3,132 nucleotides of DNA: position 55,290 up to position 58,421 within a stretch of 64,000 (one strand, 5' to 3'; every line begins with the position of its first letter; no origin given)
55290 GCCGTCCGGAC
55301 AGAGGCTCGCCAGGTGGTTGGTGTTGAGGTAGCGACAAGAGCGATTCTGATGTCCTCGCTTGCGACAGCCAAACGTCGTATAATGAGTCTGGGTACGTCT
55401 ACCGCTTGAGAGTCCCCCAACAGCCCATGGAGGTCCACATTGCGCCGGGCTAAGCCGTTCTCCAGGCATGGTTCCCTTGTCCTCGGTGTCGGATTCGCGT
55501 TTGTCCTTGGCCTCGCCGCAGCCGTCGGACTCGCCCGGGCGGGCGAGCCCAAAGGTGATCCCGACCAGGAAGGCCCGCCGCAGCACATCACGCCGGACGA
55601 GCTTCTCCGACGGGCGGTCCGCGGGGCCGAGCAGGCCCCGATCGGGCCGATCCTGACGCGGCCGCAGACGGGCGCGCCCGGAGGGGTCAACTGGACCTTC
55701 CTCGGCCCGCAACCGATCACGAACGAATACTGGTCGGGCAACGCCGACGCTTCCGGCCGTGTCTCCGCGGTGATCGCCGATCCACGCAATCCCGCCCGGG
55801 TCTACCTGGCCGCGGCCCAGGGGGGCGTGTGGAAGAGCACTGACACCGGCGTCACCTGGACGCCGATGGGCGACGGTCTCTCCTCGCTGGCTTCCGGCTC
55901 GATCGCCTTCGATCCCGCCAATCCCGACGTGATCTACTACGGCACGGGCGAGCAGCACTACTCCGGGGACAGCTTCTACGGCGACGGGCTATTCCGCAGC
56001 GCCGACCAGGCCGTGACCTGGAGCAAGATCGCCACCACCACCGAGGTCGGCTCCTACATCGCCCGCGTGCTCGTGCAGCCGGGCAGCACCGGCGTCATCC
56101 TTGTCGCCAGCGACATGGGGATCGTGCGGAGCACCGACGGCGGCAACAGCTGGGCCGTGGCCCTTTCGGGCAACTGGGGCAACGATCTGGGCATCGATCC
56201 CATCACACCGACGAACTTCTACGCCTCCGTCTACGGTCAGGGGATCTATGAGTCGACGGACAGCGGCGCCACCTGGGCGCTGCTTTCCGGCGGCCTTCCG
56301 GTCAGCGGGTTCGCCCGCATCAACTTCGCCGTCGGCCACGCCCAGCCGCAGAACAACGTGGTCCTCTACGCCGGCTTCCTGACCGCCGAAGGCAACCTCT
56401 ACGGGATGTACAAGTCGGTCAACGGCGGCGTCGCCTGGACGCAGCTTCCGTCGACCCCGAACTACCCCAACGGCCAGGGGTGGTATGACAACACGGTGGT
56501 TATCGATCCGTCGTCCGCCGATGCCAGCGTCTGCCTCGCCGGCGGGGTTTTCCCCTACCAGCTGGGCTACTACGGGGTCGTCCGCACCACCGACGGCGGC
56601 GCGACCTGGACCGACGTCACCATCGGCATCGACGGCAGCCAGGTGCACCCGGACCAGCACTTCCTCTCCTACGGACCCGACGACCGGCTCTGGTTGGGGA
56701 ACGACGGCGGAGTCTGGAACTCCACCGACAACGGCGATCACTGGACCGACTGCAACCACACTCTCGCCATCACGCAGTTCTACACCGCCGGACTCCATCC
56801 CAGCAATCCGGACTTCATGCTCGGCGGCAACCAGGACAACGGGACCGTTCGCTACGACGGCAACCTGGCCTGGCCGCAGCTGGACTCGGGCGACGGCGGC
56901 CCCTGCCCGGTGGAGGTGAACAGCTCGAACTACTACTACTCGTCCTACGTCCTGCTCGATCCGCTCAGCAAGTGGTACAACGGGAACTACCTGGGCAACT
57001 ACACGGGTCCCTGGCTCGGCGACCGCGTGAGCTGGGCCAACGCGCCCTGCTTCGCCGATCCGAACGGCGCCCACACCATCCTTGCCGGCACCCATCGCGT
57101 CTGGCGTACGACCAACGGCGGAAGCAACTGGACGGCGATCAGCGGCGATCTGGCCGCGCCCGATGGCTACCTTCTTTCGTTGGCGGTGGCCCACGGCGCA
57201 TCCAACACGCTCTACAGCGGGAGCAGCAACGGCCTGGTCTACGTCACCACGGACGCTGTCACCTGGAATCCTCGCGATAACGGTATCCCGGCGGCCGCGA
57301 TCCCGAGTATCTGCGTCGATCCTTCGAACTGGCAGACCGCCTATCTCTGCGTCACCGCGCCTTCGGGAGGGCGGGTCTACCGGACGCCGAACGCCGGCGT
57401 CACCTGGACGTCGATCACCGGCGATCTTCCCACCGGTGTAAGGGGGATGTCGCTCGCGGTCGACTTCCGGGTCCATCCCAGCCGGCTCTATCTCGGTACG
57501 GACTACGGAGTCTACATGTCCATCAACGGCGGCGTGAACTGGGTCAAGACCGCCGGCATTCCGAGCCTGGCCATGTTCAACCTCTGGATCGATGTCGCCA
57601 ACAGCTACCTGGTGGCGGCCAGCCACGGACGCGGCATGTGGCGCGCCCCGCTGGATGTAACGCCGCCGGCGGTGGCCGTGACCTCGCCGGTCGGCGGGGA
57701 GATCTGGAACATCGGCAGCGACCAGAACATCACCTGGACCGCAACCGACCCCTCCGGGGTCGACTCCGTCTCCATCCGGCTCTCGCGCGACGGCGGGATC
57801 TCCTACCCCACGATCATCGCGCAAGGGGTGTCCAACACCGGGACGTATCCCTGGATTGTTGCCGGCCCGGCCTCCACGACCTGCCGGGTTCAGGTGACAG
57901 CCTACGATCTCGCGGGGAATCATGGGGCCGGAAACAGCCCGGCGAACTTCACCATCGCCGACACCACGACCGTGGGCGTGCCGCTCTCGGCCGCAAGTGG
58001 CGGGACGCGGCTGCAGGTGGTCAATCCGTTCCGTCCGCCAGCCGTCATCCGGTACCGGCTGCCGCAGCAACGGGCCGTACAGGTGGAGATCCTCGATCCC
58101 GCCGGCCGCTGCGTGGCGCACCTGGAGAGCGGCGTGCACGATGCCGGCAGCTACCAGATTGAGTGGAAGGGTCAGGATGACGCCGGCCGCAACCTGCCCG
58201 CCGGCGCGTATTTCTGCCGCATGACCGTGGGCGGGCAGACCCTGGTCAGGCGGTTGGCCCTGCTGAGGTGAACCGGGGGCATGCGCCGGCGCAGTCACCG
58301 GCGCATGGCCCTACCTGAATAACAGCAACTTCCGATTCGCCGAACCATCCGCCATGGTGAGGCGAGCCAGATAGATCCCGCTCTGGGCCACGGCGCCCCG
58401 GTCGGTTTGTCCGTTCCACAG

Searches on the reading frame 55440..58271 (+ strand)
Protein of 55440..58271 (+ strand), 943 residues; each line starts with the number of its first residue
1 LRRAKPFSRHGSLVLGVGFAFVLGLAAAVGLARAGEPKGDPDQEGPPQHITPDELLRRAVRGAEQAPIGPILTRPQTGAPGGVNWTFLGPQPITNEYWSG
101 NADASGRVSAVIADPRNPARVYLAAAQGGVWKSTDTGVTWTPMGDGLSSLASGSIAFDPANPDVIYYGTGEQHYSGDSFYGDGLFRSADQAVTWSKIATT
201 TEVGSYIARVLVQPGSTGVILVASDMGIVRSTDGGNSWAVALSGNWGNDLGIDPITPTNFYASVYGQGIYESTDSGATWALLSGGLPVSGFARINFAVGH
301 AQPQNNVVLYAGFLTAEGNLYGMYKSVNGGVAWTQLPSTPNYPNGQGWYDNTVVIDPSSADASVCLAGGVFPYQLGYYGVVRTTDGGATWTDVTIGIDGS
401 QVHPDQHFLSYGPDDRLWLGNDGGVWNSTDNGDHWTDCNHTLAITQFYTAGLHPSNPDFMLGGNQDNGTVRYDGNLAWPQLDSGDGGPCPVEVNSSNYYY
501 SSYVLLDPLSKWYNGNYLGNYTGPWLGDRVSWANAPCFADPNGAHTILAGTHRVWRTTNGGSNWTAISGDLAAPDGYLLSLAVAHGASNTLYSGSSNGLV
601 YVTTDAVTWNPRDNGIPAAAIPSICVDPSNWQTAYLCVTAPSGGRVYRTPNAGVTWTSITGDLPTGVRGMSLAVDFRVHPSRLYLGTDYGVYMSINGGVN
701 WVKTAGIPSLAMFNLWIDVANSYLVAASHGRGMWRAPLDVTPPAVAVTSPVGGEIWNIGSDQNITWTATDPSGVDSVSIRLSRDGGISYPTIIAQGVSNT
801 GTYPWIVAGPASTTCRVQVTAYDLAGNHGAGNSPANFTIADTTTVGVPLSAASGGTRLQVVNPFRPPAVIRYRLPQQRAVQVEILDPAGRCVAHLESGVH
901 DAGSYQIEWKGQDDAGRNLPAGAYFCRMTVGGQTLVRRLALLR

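Call 58: search_protein_families(library=pfam, proteins=[window:55440-58271:+], max_evalue=0.001)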
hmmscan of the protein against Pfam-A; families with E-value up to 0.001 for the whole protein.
window:55440-58271:+ (943 aa): 3 families
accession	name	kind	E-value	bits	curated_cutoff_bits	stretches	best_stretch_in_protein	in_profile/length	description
PF15902.12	Sortilin-Vps10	-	2.4e-21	76.5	33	2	380-465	3-88/446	Sortilin, neurotensin receptor 3,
PF13860.13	FlgD_ig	-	3.6e-11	43.3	27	1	876-929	20-74/79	FlgD Ig-like domain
PF10342.15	Kre9_KNH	-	0.00016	22.8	24.6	0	750-807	2-61/94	Kre9/KNH-like N-terminal Ig-like domain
